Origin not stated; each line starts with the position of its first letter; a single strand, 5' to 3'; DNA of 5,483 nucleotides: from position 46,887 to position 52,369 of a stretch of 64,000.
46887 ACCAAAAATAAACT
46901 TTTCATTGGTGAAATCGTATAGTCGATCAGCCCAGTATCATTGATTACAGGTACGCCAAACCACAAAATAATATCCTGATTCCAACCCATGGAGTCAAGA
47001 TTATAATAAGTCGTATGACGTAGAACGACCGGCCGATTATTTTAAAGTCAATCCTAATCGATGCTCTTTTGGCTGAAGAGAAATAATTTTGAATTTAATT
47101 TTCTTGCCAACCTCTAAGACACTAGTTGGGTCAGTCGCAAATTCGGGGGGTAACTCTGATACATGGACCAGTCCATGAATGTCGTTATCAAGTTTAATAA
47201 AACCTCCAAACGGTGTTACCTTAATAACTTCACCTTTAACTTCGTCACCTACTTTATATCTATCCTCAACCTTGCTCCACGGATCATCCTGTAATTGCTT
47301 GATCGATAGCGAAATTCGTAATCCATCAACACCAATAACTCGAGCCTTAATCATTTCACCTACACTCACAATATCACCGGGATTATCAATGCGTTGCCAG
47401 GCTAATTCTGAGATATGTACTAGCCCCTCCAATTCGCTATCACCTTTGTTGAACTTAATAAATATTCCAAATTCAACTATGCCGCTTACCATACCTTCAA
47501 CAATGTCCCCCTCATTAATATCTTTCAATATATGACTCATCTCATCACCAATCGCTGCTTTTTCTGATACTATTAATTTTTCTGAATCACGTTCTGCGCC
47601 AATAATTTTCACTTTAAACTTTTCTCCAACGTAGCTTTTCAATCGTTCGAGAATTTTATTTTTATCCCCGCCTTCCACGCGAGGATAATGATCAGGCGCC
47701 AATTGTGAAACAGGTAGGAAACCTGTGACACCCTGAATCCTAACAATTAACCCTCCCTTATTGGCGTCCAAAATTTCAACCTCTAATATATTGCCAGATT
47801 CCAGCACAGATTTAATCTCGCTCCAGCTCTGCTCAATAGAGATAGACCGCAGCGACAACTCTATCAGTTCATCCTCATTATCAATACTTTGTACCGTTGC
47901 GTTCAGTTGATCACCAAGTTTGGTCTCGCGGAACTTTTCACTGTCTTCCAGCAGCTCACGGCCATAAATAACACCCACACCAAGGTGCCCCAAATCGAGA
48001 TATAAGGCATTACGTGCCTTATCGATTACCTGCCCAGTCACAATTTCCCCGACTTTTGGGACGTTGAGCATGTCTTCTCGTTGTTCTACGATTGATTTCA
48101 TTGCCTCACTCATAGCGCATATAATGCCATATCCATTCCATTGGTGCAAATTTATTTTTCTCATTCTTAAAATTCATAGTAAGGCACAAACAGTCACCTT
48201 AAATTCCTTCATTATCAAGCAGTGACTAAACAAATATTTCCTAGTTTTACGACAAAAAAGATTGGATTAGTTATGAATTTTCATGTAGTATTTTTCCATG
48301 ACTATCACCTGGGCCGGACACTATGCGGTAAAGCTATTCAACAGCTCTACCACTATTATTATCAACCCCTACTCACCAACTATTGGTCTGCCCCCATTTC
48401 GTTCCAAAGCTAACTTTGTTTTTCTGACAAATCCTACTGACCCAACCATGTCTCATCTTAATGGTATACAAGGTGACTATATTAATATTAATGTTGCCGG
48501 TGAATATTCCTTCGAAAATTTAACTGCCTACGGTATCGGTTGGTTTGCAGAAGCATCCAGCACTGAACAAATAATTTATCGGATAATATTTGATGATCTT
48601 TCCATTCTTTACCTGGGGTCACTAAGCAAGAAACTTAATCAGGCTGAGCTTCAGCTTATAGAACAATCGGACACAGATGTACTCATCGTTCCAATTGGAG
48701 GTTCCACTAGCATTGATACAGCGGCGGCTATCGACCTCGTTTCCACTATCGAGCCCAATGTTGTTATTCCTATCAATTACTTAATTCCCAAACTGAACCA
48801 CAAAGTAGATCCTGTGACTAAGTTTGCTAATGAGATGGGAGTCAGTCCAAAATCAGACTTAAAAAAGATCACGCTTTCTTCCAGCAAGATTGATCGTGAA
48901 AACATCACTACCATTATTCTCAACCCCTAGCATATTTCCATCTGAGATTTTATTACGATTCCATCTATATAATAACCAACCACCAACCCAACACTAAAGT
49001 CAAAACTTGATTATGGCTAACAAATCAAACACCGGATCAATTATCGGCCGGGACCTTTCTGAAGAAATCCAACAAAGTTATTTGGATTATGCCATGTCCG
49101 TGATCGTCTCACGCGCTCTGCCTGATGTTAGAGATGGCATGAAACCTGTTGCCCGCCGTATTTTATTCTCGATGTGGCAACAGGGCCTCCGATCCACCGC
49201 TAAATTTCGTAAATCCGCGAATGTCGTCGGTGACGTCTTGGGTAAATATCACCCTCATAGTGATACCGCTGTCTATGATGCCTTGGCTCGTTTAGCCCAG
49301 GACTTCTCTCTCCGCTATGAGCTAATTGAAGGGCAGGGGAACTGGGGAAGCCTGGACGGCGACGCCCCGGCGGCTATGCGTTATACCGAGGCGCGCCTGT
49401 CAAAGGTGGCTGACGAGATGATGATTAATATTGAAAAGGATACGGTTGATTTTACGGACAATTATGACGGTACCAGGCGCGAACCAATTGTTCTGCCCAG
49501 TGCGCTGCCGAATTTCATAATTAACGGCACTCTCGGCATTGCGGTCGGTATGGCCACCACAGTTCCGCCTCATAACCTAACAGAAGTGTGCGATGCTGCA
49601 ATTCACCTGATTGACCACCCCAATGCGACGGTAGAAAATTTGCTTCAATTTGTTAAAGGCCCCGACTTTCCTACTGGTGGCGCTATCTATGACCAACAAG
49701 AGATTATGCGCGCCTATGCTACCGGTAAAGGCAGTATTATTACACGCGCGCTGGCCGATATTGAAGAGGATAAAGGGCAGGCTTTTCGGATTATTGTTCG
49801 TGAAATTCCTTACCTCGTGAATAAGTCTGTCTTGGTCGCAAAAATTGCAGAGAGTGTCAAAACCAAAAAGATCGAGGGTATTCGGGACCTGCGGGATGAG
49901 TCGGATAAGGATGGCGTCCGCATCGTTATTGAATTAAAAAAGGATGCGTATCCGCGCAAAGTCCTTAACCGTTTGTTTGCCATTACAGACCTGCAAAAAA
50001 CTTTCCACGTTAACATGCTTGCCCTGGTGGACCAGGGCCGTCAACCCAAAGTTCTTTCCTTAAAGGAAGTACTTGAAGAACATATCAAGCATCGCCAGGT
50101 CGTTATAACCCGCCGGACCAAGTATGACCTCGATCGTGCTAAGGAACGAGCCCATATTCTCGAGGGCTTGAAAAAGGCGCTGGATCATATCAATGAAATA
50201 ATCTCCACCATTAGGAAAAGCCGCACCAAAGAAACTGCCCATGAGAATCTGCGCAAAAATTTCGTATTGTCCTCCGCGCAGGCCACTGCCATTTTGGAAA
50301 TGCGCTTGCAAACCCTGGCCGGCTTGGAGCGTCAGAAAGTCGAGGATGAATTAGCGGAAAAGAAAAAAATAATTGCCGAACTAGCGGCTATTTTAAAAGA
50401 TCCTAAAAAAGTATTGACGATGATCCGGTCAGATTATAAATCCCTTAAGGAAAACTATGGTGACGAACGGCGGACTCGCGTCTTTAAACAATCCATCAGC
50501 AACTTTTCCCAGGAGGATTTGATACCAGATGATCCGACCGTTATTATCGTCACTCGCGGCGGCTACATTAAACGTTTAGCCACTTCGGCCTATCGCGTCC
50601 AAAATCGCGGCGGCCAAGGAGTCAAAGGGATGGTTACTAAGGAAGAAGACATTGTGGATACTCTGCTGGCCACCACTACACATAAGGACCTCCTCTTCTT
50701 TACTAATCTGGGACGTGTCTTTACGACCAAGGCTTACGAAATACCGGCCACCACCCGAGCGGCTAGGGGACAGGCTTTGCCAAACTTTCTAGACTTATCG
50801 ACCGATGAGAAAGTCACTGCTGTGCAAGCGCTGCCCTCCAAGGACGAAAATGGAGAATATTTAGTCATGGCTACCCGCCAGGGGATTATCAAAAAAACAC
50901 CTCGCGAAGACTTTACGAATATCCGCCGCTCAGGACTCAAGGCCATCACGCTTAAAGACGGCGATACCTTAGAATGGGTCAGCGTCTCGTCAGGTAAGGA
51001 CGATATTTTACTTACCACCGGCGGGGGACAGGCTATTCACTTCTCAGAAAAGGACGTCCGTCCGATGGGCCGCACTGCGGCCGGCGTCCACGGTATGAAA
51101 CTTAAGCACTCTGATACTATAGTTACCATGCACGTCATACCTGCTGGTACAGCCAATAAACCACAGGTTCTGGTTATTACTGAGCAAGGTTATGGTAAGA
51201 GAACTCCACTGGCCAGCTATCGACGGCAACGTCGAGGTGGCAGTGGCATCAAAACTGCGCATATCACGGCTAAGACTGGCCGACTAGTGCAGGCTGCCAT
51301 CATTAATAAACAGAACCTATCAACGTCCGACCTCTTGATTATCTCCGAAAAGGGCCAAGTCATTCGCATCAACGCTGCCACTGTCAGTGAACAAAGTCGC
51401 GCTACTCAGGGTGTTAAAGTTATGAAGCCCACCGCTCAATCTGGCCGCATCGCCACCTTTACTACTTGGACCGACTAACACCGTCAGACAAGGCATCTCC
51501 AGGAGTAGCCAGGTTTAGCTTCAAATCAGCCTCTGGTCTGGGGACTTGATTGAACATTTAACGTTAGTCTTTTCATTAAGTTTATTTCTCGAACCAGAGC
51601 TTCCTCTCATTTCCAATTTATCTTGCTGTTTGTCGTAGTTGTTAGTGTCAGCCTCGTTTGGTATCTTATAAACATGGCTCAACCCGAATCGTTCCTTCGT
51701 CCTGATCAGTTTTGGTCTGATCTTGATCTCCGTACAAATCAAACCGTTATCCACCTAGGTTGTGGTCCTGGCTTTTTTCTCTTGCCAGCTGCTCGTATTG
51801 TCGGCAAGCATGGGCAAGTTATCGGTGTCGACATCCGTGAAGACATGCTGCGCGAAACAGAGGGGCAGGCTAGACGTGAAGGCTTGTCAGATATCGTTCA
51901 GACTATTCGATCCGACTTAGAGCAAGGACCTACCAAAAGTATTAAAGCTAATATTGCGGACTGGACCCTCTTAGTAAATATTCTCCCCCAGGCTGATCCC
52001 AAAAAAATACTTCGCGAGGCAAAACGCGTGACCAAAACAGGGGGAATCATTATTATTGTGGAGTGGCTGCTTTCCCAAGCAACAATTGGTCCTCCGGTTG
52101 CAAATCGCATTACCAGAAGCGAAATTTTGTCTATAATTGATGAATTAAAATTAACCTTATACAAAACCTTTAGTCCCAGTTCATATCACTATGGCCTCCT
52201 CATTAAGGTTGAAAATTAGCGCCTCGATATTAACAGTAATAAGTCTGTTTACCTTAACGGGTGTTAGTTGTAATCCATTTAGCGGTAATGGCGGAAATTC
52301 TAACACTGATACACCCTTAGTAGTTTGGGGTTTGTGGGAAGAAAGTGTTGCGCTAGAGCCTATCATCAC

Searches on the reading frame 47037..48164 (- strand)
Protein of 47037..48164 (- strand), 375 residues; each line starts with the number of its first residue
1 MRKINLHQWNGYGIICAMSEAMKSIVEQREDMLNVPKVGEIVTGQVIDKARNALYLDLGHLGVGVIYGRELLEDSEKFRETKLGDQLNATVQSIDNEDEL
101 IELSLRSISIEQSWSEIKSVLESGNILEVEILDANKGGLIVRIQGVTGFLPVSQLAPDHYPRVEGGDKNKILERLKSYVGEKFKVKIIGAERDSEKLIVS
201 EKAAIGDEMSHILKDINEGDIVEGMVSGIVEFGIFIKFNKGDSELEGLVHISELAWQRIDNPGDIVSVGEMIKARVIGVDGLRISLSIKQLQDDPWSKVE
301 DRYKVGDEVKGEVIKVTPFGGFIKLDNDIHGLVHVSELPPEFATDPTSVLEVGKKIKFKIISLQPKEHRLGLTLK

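Call 6: search_protein_families(library=pfam, proteins=[window:47037-48164:-], max_evalue=0.001)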
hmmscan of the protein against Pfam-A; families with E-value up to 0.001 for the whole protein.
window:47037-48164:- (375 aa): 5 families
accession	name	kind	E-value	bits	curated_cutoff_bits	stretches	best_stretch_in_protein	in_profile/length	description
PF00575.29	S1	-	4.8e-45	152.3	22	3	303-374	2-73/74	S1 RNA binding domain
PF23459.1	S1_RRP5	-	3.8e-12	47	27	1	304-371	2-69/72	RRP5 S1 domain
PF21543.3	CvfB_2nd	-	7.9e-09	35.8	27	0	72-106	42-75/76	Virulence regulatory factor CvfB, second domain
PF24685.1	OB_RRP5_4th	-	1.4e-05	25.5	31.5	0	231-280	23-72/92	RRP5 OB-fold domain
PF13509.12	S1_2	-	0.00022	21.7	21.8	0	38-90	1-47/61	S1 domain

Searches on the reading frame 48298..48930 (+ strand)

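Call 6: search_protein_families(library=pfam, proteins=[window:48298-48930:+], max_evalue=0.001)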
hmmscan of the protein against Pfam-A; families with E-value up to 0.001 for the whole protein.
window:48298-48930:+ (210 aa): 1 family
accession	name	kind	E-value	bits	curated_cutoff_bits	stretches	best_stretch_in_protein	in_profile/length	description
PF13483.12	Lactamase_B_3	-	2.3e-21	76.9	24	1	2-159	1-159/160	Beta-lactamase superfamily domain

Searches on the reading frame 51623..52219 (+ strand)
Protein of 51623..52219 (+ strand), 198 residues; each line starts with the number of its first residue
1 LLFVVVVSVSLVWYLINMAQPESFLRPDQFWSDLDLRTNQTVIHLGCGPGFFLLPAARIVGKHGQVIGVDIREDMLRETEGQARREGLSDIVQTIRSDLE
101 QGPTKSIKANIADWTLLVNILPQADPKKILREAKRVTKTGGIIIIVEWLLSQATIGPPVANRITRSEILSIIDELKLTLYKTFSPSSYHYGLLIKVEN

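Call 6: search_protein_families(library=pfam, proteins=[window:51623-52219:+], max_evalue=0.001)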
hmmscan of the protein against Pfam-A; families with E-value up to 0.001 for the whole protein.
window:51623-52219:+ (198 aa): 8 families
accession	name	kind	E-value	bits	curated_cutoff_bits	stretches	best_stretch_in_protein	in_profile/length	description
PF13847.12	Methyltransf_31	-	1.9e-17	63.7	27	1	38-147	3-111/145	Methyltransferase domain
PF13649.12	Methyltransf_25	-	6.5e-14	52.8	27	1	42-141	1-97/97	Methyltransferase domain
PF08241.18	Methyltransf_11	-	3.8e-13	50.3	21.2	1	44-145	2-95/95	Methyltransferase domain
PF01209.24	Ubie_methyltran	-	8.2e-12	45.4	20.1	1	37-148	46-154/233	ubiE/COQ5 methyltransferase family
PF08242.18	Methyltransf_12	-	9.2e-06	26.7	30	1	44-143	2-98/98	Methyltransferase domain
PF13489.12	Methyltransf_23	-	4.2e-05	23.8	27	1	36-152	20-123/164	Methyltransferase domain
PF01135.25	PCMT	-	4.4e-05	23.8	20.3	1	34-102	69-136/210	Protein-L-isoaspartate(D-aspartate) O-methyltransferase (PCMT)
PF01728.25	FtsJ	-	0.00016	22.1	24.1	1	36-79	19-60/181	FtsJ-like methyltransferase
